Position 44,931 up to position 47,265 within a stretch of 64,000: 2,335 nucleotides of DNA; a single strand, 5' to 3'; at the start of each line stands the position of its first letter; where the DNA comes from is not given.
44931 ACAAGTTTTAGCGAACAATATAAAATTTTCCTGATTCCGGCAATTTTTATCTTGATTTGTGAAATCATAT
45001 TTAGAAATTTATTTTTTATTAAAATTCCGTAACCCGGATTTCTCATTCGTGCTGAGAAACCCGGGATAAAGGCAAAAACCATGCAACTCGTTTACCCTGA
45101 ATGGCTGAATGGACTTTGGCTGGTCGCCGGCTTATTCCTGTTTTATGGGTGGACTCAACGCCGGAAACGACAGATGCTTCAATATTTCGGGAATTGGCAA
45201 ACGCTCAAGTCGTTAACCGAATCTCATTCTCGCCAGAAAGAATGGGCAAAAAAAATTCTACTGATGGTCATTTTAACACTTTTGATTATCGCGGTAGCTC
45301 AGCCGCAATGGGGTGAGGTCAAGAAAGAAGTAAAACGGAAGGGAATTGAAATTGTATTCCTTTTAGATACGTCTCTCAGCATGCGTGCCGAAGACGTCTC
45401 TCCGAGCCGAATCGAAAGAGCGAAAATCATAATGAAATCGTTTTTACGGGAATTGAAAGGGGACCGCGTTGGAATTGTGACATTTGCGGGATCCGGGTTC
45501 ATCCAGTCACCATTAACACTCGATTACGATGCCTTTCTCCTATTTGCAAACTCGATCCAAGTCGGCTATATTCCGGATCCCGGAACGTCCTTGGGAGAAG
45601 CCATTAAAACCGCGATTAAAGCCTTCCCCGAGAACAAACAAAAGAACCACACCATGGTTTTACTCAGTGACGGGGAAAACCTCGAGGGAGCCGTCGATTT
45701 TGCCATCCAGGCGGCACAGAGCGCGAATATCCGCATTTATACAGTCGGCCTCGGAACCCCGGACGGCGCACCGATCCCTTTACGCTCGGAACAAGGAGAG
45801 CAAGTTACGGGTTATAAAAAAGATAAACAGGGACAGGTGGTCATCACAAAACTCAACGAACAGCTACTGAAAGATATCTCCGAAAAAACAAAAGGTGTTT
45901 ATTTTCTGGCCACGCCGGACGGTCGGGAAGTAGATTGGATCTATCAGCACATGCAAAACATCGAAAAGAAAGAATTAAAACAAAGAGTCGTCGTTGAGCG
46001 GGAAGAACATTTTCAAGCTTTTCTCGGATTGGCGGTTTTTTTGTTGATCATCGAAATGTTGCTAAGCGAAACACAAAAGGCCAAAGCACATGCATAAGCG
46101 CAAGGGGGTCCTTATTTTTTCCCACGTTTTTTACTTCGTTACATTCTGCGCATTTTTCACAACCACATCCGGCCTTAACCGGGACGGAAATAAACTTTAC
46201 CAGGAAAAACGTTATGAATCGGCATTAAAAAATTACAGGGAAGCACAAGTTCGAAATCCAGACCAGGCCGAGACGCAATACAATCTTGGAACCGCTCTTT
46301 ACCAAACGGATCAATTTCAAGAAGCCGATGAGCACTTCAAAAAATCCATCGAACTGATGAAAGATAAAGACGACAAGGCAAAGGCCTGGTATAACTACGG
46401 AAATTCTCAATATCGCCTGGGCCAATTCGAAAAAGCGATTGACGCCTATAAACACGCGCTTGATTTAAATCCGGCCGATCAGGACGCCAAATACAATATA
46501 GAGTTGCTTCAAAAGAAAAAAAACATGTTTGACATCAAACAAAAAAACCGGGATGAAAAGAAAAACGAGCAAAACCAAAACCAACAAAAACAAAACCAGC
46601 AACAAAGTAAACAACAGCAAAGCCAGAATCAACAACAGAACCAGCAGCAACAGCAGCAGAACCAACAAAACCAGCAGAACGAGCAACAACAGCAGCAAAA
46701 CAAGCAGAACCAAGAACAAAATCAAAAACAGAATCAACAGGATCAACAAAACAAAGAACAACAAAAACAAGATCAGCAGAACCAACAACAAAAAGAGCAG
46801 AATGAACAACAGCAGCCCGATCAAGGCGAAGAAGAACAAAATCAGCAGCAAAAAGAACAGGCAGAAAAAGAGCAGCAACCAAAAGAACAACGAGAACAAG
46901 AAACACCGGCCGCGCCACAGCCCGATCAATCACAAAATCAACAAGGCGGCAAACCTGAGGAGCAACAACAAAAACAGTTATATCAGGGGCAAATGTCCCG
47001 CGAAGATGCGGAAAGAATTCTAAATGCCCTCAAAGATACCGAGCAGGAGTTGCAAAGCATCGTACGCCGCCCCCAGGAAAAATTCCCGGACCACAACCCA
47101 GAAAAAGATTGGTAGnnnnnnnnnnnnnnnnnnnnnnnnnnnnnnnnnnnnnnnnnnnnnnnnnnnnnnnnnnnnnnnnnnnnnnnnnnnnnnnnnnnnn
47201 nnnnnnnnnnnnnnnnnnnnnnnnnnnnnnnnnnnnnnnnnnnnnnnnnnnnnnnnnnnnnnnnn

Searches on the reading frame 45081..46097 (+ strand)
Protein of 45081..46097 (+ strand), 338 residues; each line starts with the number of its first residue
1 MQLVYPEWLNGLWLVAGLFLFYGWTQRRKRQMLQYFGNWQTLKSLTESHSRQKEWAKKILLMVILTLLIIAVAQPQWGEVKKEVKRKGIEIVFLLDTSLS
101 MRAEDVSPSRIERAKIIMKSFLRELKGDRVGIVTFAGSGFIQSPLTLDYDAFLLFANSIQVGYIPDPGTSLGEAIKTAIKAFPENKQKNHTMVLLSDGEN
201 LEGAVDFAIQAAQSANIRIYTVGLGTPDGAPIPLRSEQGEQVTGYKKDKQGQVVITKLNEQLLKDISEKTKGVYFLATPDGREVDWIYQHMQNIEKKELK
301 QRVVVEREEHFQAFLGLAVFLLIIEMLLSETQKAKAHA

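Call 32: search_protein_families(library=pfam, proteins=[window:45081-46097:+], max_evalue=0.00001)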
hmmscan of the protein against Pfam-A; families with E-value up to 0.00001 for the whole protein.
window:45081-46097:+ (338 aa): 3 families
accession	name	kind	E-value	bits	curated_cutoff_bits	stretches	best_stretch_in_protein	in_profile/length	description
PF13519.12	VWA_2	-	5.7e-21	75.6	27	1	91-199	1-107/107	von Willebrand factor type A domain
PF00092.34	VWA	-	2e-16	61.1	23.8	1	91-228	2-143/174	von Willebrand factor type A domain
PF07584.16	BatA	-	1.1e-08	35.8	25.9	1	1-75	1-77/77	Aerotolerance regulator N-terminal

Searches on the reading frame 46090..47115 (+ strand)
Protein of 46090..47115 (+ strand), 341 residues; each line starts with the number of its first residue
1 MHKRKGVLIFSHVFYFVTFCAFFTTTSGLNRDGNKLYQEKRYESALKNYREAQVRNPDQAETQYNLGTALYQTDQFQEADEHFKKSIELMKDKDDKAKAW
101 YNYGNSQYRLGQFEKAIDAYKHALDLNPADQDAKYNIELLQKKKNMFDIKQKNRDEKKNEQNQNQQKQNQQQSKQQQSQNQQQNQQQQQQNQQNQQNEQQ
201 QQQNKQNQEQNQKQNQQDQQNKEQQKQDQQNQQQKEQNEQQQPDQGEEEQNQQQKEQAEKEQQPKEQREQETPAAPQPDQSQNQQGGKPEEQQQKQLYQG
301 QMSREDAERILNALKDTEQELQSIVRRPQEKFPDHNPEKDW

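Call 32: search_protein_families(library=pfam, proteins=[window:46090-47115:+], max_evalue=0.00001)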
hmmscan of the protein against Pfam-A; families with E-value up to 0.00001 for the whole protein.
window:46090-47115:+ (341 aa): 11 families
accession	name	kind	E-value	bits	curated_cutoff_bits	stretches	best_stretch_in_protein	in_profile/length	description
PF00515.34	TPR_1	-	4.2e-21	74.3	27.8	1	97-128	1-32/34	Tetratricopeptide repeat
PF13424.12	TPR_12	-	1.1e-18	67.6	30.1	2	58-126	1-74/77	Tetratricopeptide repeat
PF07719.23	TPR_2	-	2.7e-18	65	27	1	97-129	1-33/34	Tetratricopeptide repeat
PF13414.12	TPR_11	-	1.9e-14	53.5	26.8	2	33-73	1-41/42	TPR repeat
PF13181.12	TPR_8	-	1.7e-11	43.8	25.7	1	97-130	1-34/34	Tetratricopeptide repeat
PF13432.12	TPR_16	-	5.5e-11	43.1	32.7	0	36-84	7-55/65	Tetratricopeptide repeat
PF14559.12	TPR_19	-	1.2e-08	35.6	25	0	36-83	1-48/68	Tetratricopeptide repeat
PF13428.12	TPR_14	-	2e-08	34.6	23.5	0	98-134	2-38/44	Tetratricopeptide repeat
PF13371.12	TPR_9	-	3.6e-08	33.8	35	0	96-134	28-66/73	Tetratricopeptide repeat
PF13431.12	TPR_17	-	4.8e-07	30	24.4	0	83-117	2-33/34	Tetratricopeptide repeat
PF13176.12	TPR_7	-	4.4e-06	26.8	27.9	0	99-133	1-35/36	Tetratricopeptide repeat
